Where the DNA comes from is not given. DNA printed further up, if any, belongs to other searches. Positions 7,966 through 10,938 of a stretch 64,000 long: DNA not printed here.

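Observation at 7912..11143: AT-rich islet encoding a BspA-LRR / choline-binding-repeat surface protein, wedged between a perfect hairpin and tRNA-Ala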

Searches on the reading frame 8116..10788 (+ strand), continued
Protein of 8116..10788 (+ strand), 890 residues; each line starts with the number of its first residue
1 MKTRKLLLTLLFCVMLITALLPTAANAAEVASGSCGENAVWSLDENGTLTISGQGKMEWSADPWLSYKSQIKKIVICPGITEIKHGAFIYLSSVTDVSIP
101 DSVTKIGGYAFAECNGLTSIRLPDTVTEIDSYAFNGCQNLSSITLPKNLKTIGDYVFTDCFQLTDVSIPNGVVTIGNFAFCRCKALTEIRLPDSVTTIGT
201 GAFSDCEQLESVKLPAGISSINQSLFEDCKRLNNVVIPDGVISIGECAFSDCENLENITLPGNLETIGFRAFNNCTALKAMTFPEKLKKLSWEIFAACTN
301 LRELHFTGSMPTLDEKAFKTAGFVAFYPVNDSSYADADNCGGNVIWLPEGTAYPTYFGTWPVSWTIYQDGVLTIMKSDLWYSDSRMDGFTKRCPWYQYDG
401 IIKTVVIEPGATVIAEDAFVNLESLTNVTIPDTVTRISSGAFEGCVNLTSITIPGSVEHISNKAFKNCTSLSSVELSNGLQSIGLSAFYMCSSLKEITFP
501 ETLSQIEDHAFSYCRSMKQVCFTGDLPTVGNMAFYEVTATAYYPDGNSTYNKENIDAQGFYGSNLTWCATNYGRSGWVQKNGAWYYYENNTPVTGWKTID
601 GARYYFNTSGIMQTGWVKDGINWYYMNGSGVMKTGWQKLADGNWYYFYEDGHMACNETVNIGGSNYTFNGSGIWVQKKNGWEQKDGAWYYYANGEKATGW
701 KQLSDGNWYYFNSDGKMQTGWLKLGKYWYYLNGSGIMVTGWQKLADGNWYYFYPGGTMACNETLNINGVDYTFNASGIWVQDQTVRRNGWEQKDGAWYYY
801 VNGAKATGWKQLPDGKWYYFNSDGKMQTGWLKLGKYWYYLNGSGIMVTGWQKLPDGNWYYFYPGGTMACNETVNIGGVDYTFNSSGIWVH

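Call 20: find_homologous_proteins(query=window:8116-10788:+, max_evalue=1e-20)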
Query window:8116-10788:+ (890 aa): 7847 proteins with E <= 1e-20 among 8000 candidates; the best 120 are listed.
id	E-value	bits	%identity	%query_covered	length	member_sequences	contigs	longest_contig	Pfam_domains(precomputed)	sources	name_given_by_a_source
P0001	3.9e-219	748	32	60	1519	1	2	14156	PF13306.13,PF25059.2,PF16893.12,PF05725.19,PF12799.14,PF13855.13,PF00041.28,PF20251.5,PF23952.2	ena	-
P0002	1.2e-203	697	34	59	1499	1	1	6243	PF13306.13,PF13855.13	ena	-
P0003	1.6e-202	693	35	52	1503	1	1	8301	PF13306.13,PF05725.19,PF12799.14,PF13855.13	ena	-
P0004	1.2e-201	690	36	58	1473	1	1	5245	PF13306.13,PF13855.13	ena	-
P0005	5.8e-200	685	35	58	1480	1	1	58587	PF13306.13,PF26182.1,PF02368.25,PF13855.13,PF26918.1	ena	-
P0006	8.2e-200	684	35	54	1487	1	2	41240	PF13306.13,PF00207.29,PF00533.34,PF05725.19,PF12799.14,PF13855.13,PF12738.14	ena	-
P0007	6.8e-199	681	29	62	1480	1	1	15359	PF13306.13,PF12799.14,PF13855.13,PF23952.2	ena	-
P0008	1.5e-197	677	30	58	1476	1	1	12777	PF13306.13,PF05725.19,PF13855.13,PF23952.2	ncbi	-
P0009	2.8e-197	676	34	60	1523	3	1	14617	PF13306.13,PF05725.19,PF12799.14,PF13855.13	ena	-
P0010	2.1e-196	673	34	55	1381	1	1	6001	PF13306.13,PF02368.25,PF13855.13,PF23952.2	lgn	-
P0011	6.0e-196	671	41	32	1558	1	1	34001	PF19553.5,PF18439.8,PF02148.26,PF13306.13,PF05725.19,PF13855.13,PF13248.12,PF06467.21,PF26435.2,PF12799.14,PF20085.6,PF23952.2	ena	-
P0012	2.9e-194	666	36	47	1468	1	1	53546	PF19127.7,PF09479.17,PF13306.13,PF18998.7,PF01473.27,PF13855.13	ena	-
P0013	3.1e-192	659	36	52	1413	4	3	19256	PF13306.13,PF13855.13,PF23952.2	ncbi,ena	-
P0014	6.1e-191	655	34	52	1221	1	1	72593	PF13306.13,PF00404.25,PF05725.19,PF13855.13,PF20085.6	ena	-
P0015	2.8e-190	653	34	54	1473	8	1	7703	PF13306.13,PF05725.19,PF12799.14,PF13855.13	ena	-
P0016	7.6e-190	651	30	58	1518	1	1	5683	PF13306.13,PF13855.13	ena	-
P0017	1.7e-188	647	32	65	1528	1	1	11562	PF13306.13,PF27129.1,PF13855.13,PF23952.2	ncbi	-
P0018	5.4e-188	645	30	53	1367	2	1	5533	PF13306.13,PF05725.19,PF13855.13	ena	-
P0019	8.3e-188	644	34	60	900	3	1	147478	PF13306.13,PF13855.13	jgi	-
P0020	4.1e-187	642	32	49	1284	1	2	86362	PF13306.13,PF27129.1,PF13855.13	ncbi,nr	ncbi:MAG: leucine-rich repeat domain-containing protein [Bacteroidales bacterium]|nr:leucine-rich re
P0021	2.3e-186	640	33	56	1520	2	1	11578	PF13306.13,PF00059.28,PF13855.13,PF23952.2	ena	-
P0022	3.5e-186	639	33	50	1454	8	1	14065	PF13306.13,PF05725.19,PF13855.13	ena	-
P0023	1.3e-185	637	31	51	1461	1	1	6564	PF13306.13,PF13855.13,PF23952.2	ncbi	-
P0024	1.3e-185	637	30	61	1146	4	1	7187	PF13306.13,PF00395.26,PF13855.13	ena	-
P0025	3.6e-185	636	33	52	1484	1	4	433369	PF13306.13,PF00207.29,PF12799.14,PF13855.13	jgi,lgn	jgi:hypothetical protein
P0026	3.8e-185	636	33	60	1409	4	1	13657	PF13306.13,PF05725.19,PF13855.13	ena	-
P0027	2.2e-184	633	27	71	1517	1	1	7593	PF13306.13,PF13855.13,PF23952.2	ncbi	-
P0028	1.0e-183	631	32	61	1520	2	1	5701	PF13306.13,PF00404.25,PF12799.14,PF13855.13,PF23952.2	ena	-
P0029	1.5e-183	630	33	51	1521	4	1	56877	PF13306.13,PF21084.3,PF21910.3,PF13855.13,PF00041.28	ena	-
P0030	1.6e-183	630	28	59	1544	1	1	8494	PF13306.13,PF13855.13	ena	-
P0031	1.6e-183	630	32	60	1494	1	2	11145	PF13306.13,PF05725.19,PF13855.13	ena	-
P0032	8.2e-183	628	34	54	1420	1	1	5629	PF13306.13,PF05725.19,PF12799.14,PF13855.13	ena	-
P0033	1.7e-182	627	29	60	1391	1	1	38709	PF13306.13,PF13855.13,PF23952.2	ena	-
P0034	5.5e-182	625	32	47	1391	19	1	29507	PF13306.13,PF13855.13,PF23952.2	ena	-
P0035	5.0e-181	622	30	61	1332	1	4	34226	PF13306.13,PF13855.13,PF23952.2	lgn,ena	-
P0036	5.2e-181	622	31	73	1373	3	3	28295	PF13306.13,PF00404.25,PF05725.19,PF13855.13,PF23952.2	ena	-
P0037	7.6e-181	621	28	61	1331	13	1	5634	PF13306.13,PF13855.13,PF23952.2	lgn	-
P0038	9.3e-181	621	31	65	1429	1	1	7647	PF13306.13,PF00404.25,PF13855.13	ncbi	-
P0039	1.8e-180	620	36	53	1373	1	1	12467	PF13306.13,PF05725.19,PF13855.13,PF23952.2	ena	-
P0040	2.1e-180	620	31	61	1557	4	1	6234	PF13306.13,PF00404.25,PF05725.19,PF13855.13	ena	-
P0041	4.4e-180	619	88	36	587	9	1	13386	PF13306.13,PF26182.1,PF22359.3,PF02368.25,PF13855.13,PF26918.1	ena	-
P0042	1.9e-179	617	36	62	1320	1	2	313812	PF09519.18,PF13306.13,PF00404.25,PF05725.19,PF12799.14,PF13855.13,PF23952.2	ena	-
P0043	1.9e-179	617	30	58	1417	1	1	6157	PF23454.2,PF13306.13,PF13855.13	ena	-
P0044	5.1e-179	615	33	60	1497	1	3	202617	PF13306.13,PF21461.4,PF05725.19,PF02368.25,PF13855.13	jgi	-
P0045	6.9e-179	615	32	53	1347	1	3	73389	PF13306.13,PF25059.2,PF23792.2,PF16893.12,PF12799.14,PF13855.13,PF00041.28,PF16656.12,PF23952.2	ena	-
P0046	8.7e-179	615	27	57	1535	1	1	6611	PF13306.13,PF12799.14,PF13855.13,PF23952.2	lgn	-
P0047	7.6e-178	612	32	53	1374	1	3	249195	PF13306.13,PF13855.13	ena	-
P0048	3.8e-177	609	31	53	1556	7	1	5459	PF13306.13,PF13855.13,PF23952.2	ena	-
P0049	4.3e-177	609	30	61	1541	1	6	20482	PF13306.13,PF13855.13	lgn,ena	-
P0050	7.8e-177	608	33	50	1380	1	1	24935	PF13306.13,PF13855.13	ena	-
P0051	1.5e-176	607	35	53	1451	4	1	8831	PF13306.13,PF05725.19,PF13855.13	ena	-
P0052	3.1e-176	606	33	55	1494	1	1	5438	PF13306.13,PF13855.13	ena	-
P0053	4.3e-176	606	34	58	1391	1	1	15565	PF13306.13,PF13855.13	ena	-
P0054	1.1e-175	604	32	53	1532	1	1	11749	PF09479.17,PF13306.13,PF18998.7,PF05725.19,PF13855.13,PF23952.2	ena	-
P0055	1.3e-175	604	31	56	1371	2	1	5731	PF13306.13,PF05725.19,PF13855.13,PF23952.2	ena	-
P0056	1.7e-175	604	31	56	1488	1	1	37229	PF13306.13,PF12799.14,PF13855.13,PF23952.2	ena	-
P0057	2.5e-175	603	36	51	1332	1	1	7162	PF09479.17,PF13306.13,PF13855.13,PF23952.2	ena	-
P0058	4.1e-175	602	30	59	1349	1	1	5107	PF13306.13,PF13855.13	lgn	-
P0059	4.8e-175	602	28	53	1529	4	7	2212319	PF13306.13,PF18998.7,PF13855.13,PF23952.2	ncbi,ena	-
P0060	8.9e-175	601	34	52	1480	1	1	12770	PF13306.13,PF23674.2,PF13855.13,PF23952.2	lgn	-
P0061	1.1e-174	601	35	46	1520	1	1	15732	PF13306.13,PF13855.13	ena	-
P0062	1.3e-174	601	30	52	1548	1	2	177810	PF13306.13,PF12799.14,PF13855.13,PF23952.2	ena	-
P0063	1.4e-174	601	32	57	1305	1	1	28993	PF07679.23,PF13306.13,PF13927.13,PF05725.19,PF13855.13,PF23952.2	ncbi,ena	-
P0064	2.0e-174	600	30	58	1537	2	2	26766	PF21764.4,PF13306.13,PF26182.1,PF22359.3,PF02368.25,PF13855.13,PF26918.1,PF00041.28,PF23952.2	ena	-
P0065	2.9e-174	600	32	50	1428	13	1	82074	PF13306.13,PF00395.26,PF13855.13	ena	-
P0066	4.2e-174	599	27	61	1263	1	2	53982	PF13306.13,PF05725.19,PF13855.13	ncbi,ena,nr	ncbi:MAG: leucine-rich repeat protein [Clostridia bacterium]|nr:leucine-rich repeat protein [Clostri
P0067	8.0e-174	598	32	54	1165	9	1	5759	PF13306.13,PF03544.20,PF05725.19,PF13855.13,PF23952.2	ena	-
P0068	9.7e-174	598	31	57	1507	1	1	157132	PF00431.27,PF13306.13,PF00404.25,PF07523.19,PF13855.13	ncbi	-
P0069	1.0e-173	598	28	52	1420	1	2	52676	PF13306.13,PF12799.14,PF13855.13,PF23952.2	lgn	-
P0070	1.6e-173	597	32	36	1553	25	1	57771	PF13306.13,PF13855.13,PF23952.2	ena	-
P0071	4.3e-173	596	36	44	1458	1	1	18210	PF13306.13,PF13676.12,PF13855.13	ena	-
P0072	4.4e-173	596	31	51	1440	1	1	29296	PF13306.13,PF00404.25,PF12799.14,PF13855.13,PF23952.2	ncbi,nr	ncbi:MAG: leucine-rich repeat protein, partial [Clostridia bacterium]|nr:leucine-rich repeat protein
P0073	5.7e-173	595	30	61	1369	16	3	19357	PF13306.13,PF13855.13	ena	-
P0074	8.5e-173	595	29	56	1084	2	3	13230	PF13306.13,PF18998.7,PF12799.14,PF13855.13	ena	-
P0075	2.0e-172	594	32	54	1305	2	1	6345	PF13306.13,PF12799.14,PF02368.25,PF13855.13,PF23952.2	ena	-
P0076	2.1e-172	594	28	52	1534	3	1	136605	PF23622.2,PF13306.13,PF00404.25,PF12799.14,PF13855.13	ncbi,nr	ncbi:MAG: hypothetical protein DBY04_01130 [Clostridiales bacterium]|nr:MAG: hypothetical protein DB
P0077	3.6e-172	593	30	56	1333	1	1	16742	PF13306.13,PF13855.13,PF23952.2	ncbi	-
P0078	3.9e-172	593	30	56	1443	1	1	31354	PF13306.13,PF02368.25,PF13855.13,PF23952.2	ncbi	-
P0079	6.2e-172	592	30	57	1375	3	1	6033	PF13306.13,PF00404.25,PF05725.19,PF13855.13,PF23952.2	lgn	-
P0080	7.8e-172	592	31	57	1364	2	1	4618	PF13306.13,PF05725.19,PF13855.13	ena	-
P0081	1.7e-171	590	30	53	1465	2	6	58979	PF13306.13,PF12799.14,PF13855.13,PF23952.2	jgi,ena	-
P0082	2.2e-171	590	32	49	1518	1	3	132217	PF13306.13,PF12799.14,PF13855.13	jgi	-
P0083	2.8e-171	590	31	52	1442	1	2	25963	PF09479.17,PF13306.13,PF21756.3,PF18985.6,PF13855.13,PF23952.2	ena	-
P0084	5.4e-171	589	33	55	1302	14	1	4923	PF13306.13,PF05725.19,PF13855.13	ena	-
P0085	1.4e-170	587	37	51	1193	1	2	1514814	PF13306.13,PF03781.23,PF12799.14,PF13855.13,PF23952.2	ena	-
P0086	3.8e-170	586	32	58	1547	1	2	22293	PF13306.13,PF18998.7,PF12799.14,PF13855.13,PF23952.2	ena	-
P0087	6.1e-170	585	34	52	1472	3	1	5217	PF09479.17,PF13306.13,PF05725.19,PF12799.14,PF13855.13,PF23952.2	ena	-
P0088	6.6e-170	585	28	62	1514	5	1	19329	PF09479.17,PF13306.13,PF05725.19,PF13855.13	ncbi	-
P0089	2.1e-169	584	29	52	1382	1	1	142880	PF13306.13,PF00404.25,PF00207.29,PF13855.13,PF23952.2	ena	-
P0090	8.7e-169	582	32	51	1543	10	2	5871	PF00929.32,PF13306.13,PF08238.19,PF13855.13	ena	-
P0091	9.0e-169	581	33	50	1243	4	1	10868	PF13306.13,PF12799.14,PF13855.13,PF23952.2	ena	-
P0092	1.0e-168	581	33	52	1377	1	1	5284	PF13306.13,PF05725.19,PF13855.13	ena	-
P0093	1.0e-168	581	35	47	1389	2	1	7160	PF13306.13,PF12799.14,PF13855.13,PF23952.2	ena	-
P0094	1.7e-168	581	32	61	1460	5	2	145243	PF13306.13,PF13855.13,PF23952.2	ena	-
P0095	2.8e-168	580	29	71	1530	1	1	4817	PF13306.13,PF05725.19,PF12799.14,PF13855.13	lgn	-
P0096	5.8e-168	579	33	57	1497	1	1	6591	PF13306.13,PF18998.7,PF12799.14,PF13855.13,PF23952.2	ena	-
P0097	6.9e-168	579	29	60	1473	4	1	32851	PF13306.13,PF13855.13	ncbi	-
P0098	7.7e-168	578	34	57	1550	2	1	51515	PF13306.13,PF04122.18,PF12799.14,PF02368.25,PF13855.13,PF23952.2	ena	-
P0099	1.7e-167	577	33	50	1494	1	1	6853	PF09479.17,PF13306.13,PF13287.13,PF13290.14,PF13855.13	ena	-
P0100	1.9e-167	577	35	52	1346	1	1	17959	PF21605.4,PF13306.13,PF25059.2,PF10660.15,PF05725.19,PF12799.14,PF13855.13,PF00041.28,PF23952.2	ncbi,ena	-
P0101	3.2e-167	576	33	54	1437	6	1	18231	PF13306.13,PF13855.13,PF19077.7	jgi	jgi:hypothetical protein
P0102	3.3e-167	576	32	57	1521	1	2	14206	PF23622.2,PF13306.13,PF00404.25,PF13855.13,PF23952.2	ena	-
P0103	4.3e-167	576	29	63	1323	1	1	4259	PF13306.13,PF00404.25,PF13855.13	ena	-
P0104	6.5e-167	575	31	52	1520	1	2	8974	PF13306.13,PF13855.13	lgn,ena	-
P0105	6.8e-167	575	28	58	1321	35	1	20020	PF13306.13,PF13855.13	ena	-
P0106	1.0e-166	575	35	49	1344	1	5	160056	PF13306.13,PF00028.24,PF13855.13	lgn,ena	-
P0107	1.0e-166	575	28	54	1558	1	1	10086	PF13306.13,PF05725.19,PF13855.13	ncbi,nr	ncbi:MAG: leucine-rich repeat domain-containing protein, partial [Ruminococcus sp.]|nr:leucine-rich 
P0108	1.3e-166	574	28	71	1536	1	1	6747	PF13306.13,PF00404.25,PF05725.19,PF13855.13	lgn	-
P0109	1.5e-166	574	31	52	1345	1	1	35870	PF09479.17,PF13306.13,PF13855.13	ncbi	-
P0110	2.0e-166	574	29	52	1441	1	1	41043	PF13306.13,PF12799.14,PF13855.13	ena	-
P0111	3.9e-166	573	30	52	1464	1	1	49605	PF13306.13,PF13855.13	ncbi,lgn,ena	-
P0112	4.8e-166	572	29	48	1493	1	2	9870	PF13306.13,PF13855.13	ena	-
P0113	5.6e-166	572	33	54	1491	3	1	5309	PF13306.13,PF13855.13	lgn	-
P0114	1.2e-165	571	34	53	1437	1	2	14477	PF09479.17,PF13306.13,PF18998.7,PF13855.13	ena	-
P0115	2.8e-165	570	36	51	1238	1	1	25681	PF13306.13,PF12799.14,PF13855.13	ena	-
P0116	2.9e-165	570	31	52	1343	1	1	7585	PF13306.13,PF13855.13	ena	-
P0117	5.0e-165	569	33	51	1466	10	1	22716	PF13306.13,PF00404.25,PF05725.19,PF13855.13,PF23952.2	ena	-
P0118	6.4e-165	569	30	54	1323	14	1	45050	PF13306.13,PF13855.13,PF23952.2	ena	-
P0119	7.1e-165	569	35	60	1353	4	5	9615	PF13306.13,PF13855.13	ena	-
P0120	7.2e-165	569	31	49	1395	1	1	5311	PF13306.13,PF00404.25,PF12799.14,PF13855.13,PF22904.4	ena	-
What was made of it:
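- Tried and rejected: Long multi-repeat proteins swamped the list (call 20).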

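Call 22: list_cluster_members(proteins=[window:8116-10788:+, P0041])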
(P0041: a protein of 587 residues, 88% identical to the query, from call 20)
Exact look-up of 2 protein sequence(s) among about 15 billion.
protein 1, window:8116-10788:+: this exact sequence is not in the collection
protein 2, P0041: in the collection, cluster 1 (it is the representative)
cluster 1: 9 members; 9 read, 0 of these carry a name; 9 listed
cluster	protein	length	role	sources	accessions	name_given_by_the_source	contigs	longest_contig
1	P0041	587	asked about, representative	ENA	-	-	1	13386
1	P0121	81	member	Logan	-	-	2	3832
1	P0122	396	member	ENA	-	-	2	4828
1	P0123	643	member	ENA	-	-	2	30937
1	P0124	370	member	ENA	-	-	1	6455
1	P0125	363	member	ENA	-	-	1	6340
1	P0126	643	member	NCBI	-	-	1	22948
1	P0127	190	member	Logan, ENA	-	-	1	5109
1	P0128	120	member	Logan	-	-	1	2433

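Call 23: find_encoding_contigs(protein=P0123, flank=10000, max_places=6)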
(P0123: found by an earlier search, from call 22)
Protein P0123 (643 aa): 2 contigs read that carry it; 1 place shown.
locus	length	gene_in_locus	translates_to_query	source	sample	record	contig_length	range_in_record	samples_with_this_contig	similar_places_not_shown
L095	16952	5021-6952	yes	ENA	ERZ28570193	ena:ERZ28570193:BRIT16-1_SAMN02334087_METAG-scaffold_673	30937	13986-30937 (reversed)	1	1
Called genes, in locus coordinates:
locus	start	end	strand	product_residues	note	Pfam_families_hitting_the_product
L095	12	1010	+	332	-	-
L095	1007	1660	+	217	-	PF00702:Hydrolase, PF12710:HAD, PF13419:HAD_2, PF13242:Hydrolase_like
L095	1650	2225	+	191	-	PF12917:YfbR-like, PF13023:HD_3, PF01966:HD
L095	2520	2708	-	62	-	PF00830:Ribosomal_L28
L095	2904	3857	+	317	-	PF02603:Hpr_kinase_N, PF07475:Hpr_kinase_C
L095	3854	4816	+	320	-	PF00849:PseudoU_synth_2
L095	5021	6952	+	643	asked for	PF26918:Ig_Eae (faint), PF13306:LRR_5, PF13855:LRR_8 (faint), PF13306:LRR_5, PF02368:Big_2, PF02368:Big_2, PF22359:Big-like (weak), PF02368:Big_2, +1 more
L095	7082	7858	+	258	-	PF13730:HTH_36 (weak), PF09339:HTH_IclR (faint)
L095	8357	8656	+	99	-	-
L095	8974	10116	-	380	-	-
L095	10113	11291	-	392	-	-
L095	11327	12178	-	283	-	PF00005:ABC_tran, PF13304:AAA_21 (faint)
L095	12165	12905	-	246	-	-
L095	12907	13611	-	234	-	PF04542:Sigma70_r2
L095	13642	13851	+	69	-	PF05016:ParE_toxin (weak)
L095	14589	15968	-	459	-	PF03023:MurJ, PF01554:MatE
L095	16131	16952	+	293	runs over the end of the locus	PF00198:2-oxoacid_dh (weak)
